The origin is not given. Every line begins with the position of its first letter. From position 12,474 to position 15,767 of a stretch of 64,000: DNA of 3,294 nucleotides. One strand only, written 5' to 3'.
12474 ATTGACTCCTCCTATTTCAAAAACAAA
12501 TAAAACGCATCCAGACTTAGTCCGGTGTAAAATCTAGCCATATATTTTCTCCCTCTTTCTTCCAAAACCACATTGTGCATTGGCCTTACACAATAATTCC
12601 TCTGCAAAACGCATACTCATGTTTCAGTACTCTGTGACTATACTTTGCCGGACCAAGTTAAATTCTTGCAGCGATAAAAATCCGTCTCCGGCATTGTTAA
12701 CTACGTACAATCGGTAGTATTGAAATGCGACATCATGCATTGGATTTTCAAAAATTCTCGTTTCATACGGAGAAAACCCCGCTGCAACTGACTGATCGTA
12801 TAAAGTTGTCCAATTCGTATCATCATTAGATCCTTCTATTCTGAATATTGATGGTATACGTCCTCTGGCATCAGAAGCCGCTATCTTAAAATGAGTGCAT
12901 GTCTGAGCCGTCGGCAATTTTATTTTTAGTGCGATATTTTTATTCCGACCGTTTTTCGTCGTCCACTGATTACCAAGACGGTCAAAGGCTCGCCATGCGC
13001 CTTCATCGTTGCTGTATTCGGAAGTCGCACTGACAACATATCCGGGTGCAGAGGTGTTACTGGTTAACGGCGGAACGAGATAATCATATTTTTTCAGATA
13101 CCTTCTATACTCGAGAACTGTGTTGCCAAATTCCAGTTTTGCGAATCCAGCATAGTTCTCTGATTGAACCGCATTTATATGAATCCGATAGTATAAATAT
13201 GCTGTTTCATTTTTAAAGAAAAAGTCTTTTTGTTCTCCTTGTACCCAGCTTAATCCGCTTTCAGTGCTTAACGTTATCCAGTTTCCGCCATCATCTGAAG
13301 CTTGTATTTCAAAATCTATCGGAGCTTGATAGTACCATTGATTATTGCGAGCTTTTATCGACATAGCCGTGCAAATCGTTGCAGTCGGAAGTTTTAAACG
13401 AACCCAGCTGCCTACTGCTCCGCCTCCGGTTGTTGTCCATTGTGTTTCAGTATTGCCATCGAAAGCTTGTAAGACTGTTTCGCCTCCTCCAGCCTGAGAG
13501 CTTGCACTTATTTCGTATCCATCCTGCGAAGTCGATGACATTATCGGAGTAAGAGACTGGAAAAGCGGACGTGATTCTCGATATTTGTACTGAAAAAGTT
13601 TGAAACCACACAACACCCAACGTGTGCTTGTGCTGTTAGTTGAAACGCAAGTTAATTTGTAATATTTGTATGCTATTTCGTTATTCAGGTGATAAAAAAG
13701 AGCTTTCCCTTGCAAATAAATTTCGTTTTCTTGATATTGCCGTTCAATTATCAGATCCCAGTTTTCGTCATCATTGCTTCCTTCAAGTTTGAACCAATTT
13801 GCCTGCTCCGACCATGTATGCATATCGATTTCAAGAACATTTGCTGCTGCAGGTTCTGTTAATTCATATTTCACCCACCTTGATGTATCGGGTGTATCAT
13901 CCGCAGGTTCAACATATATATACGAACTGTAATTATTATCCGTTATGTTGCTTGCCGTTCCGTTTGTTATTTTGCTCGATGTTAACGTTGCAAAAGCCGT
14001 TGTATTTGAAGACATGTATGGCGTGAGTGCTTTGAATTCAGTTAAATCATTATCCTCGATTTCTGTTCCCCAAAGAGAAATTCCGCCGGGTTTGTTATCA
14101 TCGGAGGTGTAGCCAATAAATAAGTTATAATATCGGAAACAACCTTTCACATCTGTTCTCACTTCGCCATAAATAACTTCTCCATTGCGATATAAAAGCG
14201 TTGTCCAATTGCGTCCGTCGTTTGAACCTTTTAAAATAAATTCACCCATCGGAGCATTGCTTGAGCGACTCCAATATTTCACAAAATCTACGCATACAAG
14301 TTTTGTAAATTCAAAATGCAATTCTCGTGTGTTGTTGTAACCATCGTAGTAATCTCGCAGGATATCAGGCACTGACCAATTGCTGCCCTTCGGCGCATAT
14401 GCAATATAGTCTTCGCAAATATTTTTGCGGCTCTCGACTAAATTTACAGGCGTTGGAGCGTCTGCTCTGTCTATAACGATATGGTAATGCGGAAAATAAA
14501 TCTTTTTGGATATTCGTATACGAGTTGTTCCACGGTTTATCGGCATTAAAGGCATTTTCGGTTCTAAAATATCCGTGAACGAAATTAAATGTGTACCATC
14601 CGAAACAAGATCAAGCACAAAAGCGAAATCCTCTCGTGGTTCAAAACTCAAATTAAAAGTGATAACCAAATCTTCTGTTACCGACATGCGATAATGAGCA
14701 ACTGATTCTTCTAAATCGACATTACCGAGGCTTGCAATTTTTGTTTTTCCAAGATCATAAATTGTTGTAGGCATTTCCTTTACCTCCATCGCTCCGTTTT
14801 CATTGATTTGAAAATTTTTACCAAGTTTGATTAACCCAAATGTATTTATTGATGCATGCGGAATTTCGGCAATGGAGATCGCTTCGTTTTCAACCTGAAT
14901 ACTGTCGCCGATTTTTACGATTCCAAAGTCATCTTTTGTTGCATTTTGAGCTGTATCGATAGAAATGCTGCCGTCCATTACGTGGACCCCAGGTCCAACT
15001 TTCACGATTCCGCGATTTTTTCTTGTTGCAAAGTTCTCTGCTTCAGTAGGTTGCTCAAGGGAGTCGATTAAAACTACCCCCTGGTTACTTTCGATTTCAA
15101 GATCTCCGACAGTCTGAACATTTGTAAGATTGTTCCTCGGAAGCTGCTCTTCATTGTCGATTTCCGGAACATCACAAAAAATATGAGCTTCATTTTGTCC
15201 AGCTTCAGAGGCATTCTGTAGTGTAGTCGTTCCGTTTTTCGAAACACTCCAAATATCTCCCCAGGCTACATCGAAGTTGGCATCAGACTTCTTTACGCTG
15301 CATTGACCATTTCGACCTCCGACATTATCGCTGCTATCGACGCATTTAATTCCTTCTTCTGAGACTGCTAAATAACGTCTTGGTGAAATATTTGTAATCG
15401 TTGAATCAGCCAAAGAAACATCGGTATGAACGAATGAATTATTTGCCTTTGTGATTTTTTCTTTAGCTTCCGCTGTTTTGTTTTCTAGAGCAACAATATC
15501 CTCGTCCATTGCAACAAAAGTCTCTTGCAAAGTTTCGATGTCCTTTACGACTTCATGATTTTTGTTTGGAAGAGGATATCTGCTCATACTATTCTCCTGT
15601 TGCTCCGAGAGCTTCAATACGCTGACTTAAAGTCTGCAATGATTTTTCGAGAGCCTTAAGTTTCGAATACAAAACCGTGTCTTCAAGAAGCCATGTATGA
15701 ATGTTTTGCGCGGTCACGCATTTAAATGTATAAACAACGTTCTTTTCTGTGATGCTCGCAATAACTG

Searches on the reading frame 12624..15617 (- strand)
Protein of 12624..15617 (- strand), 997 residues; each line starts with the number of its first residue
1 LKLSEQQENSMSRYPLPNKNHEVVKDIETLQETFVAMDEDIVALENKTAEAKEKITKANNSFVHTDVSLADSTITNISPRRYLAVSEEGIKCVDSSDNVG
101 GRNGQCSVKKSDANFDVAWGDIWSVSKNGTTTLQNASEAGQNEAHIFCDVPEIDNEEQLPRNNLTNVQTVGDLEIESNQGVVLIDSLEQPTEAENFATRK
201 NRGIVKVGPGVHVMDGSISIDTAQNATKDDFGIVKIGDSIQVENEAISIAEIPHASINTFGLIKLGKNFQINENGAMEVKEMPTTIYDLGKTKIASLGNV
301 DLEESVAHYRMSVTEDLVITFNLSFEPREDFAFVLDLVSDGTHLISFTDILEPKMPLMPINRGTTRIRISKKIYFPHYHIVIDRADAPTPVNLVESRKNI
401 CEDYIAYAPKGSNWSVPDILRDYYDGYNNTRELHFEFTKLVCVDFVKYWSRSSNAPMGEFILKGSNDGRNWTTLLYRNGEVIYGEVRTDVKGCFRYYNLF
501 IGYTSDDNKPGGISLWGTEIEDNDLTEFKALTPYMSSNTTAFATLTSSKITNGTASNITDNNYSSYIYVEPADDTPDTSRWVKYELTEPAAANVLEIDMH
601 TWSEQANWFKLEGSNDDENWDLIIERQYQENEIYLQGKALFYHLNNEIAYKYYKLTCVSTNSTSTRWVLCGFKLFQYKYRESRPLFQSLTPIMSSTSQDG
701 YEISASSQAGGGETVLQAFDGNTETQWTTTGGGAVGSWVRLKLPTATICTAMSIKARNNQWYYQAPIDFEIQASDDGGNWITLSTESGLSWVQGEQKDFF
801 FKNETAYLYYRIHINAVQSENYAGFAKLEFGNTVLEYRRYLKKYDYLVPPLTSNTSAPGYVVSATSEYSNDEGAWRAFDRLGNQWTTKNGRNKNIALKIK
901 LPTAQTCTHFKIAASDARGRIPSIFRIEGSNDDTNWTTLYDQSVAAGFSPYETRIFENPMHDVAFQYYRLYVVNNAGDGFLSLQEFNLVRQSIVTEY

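Call 50: search_protein_families(library=phrogs, proteins=[window:12624-15617:-], max_evalue=0.00001)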
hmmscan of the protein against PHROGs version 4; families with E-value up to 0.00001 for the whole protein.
window:12624-15617:- (997 aa): 9 families
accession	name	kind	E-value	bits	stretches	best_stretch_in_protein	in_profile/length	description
phrog_16348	-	unknown function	1.8e-49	169.8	3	845-990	429-580/818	-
phrog_17517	-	tail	1.2e-40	140.1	2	843-993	11-161/227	tail protein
phrog_10667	-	unknown function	2.2e-28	100.1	3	675-816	165-308/718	-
phrog_33548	-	unknown function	8e-24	84.8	2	689-855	178-351/721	-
phrog_10304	-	head and packaging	6.7e-21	75.7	2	703-799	111-211/213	virion structural protein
phrog_38477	-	unknown function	2.7e-18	66.6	1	689-837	102-263/674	-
phrog_687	-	head and packaging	2.2e-15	57.7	1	724-818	82-179/469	structural protein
phrog_12736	-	head and packaging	5.1e-08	32.7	0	696-799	455-563/762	virion structural protein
phrog_24906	-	unknown function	4.6e-07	30.2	0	686-830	3-150/360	-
